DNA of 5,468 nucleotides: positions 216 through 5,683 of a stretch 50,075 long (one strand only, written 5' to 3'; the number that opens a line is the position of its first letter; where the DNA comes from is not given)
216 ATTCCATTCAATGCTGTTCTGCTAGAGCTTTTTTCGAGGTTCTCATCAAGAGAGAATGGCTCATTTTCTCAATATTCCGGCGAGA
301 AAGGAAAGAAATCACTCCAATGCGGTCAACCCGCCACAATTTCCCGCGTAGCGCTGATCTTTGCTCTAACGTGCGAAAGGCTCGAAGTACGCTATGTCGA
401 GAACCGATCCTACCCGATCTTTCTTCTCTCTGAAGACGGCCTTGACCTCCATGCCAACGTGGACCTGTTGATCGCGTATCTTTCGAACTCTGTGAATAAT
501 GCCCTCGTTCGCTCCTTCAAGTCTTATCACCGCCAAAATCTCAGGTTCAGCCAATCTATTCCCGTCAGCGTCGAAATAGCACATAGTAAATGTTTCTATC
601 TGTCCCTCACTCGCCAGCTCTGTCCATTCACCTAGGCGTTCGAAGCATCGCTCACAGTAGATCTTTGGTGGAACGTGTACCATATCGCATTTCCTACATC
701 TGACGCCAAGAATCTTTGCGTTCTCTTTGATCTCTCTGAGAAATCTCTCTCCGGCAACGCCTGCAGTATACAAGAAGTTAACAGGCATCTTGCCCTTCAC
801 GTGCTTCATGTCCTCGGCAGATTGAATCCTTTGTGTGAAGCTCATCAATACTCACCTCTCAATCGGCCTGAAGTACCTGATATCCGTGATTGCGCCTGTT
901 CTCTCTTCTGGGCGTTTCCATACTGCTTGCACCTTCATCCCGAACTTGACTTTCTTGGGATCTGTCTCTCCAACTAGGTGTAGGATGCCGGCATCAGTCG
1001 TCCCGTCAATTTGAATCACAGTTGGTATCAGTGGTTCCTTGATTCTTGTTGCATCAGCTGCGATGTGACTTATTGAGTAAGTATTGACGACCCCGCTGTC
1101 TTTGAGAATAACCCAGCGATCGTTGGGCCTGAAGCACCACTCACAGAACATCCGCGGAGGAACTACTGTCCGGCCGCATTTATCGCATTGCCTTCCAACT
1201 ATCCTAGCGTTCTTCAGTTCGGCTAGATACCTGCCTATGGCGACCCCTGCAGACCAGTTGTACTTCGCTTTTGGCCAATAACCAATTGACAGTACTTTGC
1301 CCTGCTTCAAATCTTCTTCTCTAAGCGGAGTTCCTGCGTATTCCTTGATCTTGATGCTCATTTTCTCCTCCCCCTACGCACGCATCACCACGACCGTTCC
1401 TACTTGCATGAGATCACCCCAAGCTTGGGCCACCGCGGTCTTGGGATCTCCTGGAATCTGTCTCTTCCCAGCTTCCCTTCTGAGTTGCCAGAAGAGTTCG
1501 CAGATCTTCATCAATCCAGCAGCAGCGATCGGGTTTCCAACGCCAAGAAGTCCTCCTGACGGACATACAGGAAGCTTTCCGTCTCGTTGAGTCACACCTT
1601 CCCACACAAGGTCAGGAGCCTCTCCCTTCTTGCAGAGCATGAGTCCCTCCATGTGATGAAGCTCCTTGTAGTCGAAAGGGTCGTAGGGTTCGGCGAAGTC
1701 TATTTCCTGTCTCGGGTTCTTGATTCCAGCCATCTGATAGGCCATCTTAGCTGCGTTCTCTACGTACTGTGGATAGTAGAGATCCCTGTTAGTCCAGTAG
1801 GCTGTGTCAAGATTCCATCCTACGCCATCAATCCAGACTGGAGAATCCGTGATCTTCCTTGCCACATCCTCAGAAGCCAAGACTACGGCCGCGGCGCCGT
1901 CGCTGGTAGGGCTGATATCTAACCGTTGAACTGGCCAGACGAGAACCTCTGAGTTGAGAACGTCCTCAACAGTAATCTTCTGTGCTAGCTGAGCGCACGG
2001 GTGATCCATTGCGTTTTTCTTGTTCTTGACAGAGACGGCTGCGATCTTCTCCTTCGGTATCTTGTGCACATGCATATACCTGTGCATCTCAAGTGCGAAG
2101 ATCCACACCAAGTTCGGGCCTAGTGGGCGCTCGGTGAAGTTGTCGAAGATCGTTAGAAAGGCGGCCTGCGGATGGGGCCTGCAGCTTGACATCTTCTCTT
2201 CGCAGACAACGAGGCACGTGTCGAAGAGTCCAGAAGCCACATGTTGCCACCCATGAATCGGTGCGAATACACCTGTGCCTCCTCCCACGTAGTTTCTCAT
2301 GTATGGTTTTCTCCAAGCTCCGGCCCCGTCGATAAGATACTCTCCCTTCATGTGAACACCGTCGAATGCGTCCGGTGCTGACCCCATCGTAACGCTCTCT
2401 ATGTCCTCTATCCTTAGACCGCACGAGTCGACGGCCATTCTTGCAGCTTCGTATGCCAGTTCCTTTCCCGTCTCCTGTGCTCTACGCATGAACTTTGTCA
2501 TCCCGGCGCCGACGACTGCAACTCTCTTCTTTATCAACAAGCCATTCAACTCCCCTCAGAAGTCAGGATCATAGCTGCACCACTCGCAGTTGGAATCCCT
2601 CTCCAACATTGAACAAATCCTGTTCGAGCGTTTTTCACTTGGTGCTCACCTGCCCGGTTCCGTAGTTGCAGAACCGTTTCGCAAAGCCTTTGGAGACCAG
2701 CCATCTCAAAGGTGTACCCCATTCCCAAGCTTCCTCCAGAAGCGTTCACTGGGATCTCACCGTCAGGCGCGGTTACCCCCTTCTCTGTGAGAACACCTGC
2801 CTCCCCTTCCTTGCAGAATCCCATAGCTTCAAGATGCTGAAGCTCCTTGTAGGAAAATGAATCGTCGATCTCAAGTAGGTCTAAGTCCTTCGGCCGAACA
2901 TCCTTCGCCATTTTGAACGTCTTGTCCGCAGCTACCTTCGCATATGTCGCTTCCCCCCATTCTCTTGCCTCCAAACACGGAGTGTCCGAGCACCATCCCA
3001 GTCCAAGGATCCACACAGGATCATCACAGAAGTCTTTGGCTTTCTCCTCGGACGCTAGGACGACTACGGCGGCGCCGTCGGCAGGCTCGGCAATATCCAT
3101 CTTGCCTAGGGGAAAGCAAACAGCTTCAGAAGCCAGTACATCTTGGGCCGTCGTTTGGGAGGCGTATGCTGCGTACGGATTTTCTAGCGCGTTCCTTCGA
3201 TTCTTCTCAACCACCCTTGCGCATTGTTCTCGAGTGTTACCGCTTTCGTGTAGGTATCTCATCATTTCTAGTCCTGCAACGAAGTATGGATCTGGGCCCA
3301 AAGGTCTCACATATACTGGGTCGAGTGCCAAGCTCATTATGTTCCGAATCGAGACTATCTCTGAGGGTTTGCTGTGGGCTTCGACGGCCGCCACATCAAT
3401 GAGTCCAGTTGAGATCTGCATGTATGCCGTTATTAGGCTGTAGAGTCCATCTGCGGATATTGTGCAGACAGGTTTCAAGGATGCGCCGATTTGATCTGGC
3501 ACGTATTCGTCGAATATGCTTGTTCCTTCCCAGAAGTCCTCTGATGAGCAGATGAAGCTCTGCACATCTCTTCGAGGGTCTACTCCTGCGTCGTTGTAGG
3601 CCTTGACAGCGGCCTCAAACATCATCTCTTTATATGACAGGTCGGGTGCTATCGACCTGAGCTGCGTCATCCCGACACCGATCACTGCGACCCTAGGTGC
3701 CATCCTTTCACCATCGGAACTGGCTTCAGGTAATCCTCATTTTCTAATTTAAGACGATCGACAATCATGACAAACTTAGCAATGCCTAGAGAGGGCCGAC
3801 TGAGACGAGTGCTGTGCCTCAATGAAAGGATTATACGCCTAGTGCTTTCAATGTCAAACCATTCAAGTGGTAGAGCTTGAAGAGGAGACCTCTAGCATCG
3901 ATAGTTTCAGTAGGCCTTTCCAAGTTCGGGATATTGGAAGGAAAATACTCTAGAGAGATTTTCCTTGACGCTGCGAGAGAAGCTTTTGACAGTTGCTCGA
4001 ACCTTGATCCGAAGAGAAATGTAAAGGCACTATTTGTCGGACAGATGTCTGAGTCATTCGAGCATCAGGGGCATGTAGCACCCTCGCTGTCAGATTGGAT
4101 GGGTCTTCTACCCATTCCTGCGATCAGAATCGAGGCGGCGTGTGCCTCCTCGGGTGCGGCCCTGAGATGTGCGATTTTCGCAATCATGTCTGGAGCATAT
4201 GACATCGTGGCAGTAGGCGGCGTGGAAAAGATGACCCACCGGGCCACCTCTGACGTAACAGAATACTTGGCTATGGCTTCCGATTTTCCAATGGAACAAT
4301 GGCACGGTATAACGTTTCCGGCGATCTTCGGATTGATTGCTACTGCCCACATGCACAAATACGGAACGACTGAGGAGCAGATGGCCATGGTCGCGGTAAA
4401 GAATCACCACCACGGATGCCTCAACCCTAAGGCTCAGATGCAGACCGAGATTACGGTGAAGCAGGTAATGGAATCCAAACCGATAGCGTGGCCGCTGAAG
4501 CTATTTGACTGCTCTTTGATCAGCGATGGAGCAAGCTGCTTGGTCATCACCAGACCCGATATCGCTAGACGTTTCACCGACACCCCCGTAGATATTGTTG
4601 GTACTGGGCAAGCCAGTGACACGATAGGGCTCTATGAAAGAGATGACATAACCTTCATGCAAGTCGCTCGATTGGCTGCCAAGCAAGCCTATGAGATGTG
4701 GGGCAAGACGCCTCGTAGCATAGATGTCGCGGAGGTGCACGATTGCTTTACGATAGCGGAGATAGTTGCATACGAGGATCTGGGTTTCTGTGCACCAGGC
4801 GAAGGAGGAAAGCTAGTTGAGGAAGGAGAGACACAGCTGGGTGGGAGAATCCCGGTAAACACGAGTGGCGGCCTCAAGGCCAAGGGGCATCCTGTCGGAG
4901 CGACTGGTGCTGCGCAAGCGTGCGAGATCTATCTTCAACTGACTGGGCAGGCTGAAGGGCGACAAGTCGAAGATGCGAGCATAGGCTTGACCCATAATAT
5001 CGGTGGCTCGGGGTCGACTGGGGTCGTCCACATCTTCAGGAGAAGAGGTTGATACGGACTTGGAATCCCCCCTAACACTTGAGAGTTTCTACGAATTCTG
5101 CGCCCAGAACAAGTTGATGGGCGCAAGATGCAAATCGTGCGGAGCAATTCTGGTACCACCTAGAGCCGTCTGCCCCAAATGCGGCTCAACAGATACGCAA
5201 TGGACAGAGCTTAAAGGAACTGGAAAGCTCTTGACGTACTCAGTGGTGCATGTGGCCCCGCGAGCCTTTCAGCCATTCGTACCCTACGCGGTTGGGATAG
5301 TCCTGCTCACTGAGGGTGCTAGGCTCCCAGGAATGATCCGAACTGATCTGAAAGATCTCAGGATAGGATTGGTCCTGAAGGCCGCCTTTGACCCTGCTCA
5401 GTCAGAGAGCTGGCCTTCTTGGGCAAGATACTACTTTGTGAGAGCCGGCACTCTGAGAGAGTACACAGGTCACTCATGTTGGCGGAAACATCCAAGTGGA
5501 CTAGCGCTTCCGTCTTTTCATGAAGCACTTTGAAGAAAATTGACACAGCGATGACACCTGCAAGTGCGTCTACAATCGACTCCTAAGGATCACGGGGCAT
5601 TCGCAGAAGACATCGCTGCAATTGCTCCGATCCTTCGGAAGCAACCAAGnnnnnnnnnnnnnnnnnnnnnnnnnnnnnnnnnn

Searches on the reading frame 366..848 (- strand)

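Call 11: search_protein_families(library=pfam, proteins=[window:366-848:-], max_evalue=0.001)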
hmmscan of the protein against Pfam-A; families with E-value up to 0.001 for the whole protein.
window:366-848:- (160 aa): 2 families
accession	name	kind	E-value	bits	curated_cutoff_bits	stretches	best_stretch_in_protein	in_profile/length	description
PF01796.24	OB_ChsH2_C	-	7.8e-12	45.4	27.1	1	75-140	1-65/65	ChsH2, C-terminal OB-fold domain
PF12172.15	zf-ChsH2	-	3.6e-07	30.3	23.2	1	45-71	8-34/37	ChsH2, rubredoxin-like zinc ribbon domain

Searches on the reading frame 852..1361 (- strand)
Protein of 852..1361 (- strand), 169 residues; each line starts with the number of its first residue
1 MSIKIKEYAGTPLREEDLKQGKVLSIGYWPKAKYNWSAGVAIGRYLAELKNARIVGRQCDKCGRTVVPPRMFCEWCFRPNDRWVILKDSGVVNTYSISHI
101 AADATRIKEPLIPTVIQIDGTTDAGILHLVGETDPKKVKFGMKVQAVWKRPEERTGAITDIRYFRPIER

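Call 11: search_protein_families(library=pfam, proteins=[window:852-1361:-], max_evalue=0.001)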
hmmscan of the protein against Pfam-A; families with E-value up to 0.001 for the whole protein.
window:852-1361:- (169 aa): 2 families
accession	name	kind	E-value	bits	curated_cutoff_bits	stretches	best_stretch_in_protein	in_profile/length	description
PF01796.24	OB_ChsH2_C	-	3.4e-08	33.7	27.1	1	83-149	1-65/65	ChsH2, C-terminal OB-fold domain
PF12172.15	zf-ChsH2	-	7e-08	32.6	23.2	1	53-80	8-35/37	ChsH2, rubredoxin-like zinc ribbon domain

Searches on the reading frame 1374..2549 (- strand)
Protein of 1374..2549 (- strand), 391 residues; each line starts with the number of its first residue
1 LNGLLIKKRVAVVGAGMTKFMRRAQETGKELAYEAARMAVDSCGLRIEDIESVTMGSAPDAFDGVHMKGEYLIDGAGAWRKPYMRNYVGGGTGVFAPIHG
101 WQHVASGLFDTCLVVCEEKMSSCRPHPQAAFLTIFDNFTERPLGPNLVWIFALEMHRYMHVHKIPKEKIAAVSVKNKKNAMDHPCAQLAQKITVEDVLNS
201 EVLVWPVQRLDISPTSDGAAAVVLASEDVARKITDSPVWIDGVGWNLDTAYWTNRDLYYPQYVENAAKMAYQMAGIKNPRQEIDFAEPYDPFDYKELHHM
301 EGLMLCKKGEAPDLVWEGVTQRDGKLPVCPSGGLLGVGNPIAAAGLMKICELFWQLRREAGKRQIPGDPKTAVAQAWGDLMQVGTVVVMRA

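Call 11: search_protein_families(library=pfam, proteins=[window:1374-2549:-], max_evalue=0.001)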
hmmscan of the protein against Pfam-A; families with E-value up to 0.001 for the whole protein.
window:1374-2549:- (391 aa): 2 families
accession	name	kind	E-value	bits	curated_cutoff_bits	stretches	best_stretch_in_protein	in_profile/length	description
PF22691.2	Thiolase_C_1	-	3.5e-31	108.3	28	1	255-389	13-142/144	Thiolase C-terminal domain-like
PF00108.29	Thiolase_N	-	4.3e-13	49.7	26.4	1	10-228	1-260/260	Thiolase, N-terminal domain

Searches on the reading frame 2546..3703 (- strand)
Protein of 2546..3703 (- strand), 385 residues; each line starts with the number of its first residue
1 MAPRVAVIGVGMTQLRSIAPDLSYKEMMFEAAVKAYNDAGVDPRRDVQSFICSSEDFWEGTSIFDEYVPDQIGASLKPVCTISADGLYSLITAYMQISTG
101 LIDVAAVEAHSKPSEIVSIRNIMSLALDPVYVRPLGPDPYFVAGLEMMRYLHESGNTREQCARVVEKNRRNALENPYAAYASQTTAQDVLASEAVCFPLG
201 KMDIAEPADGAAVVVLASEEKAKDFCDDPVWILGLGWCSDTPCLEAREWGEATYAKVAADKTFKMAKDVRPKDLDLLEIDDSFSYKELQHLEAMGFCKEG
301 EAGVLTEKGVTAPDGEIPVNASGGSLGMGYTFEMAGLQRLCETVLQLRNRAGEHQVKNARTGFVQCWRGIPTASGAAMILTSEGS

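Call 11: search_protein_families(library=pfam, proteins=[window:2546-3703:-], max_evalue=0.001)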
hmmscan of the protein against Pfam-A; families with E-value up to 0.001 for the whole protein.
window:2546-3703:- (385 aa): 2 families
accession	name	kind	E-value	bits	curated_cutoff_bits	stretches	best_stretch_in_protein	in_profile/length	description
PF22691.2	Thiolase_C_1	-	1.4e-32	112.9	28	1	247-380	13-142/144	Thiolase C-terminal domain-like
PF02803.24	Thiolase_C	-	2.1e-05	24.6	27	1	266-358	34-108/123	Thiolase, C-terminal domain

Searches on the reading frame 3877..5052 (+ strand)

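Call 11: search_protein_families(library=pfam, proteins=[window:3877-5052:+], max_evalue=0.001)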
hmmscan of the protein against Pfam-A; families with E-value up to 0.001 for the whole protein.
window:3877-5052:+ (391 aa): 4 families
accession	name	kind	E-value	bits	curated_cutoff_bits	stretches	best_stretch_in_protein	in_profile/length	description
PF22691.2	Thiolase_C_1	-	3.8e-47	160.1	28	1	244-388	1-143/144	Thiolase C-terminal domain-like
PF00108.29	Thiolase_N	-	7e-23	81.8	26.4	1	18-194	12-202/260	Thiolase, N-terminal domain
PF02803.24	Thiolase_C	-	9.8e-08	32.1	27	1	264-369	24-111/123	Thiolase, C-terminal domain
PF00109.32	ketoacyl-synt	-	1.1e-06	28.8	20.8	1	81-135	166-220/252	Beta-ketoacyl synthase, N-terminal domain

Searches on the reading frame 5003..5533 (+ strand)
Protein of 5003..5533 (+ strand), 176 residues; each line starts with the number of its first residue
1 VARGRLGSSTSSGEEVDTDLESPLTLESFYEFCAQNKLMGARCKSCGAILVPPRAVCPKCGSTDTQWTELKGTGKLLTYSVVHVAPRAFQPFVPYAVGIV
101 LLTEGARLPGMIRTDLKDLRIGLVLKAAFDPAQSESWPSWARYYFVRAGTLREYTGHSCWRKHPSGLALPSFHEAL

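Call 11: search_protein_families(library=pfam, proteins=[window:5003-5533:+], max_evalue=0.001)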
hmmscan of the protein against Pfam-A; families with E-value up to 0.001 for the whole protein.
window:5003-5533:+ (176 aa): 2 families
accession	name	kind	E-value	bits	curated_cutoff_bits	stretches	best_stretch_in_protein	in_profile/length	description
PF01796.24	OB_ChsH2_C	-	5.6e-15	55.5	27.1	1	67-130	1-65/65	ChsH2, C-terminal OB-fold domain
PF12172.15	zf-ChsH2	-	2.4e-13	50.1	23.2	1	33-64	4-35/37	ChsH2, rubredoxin-like zinc ribbon domain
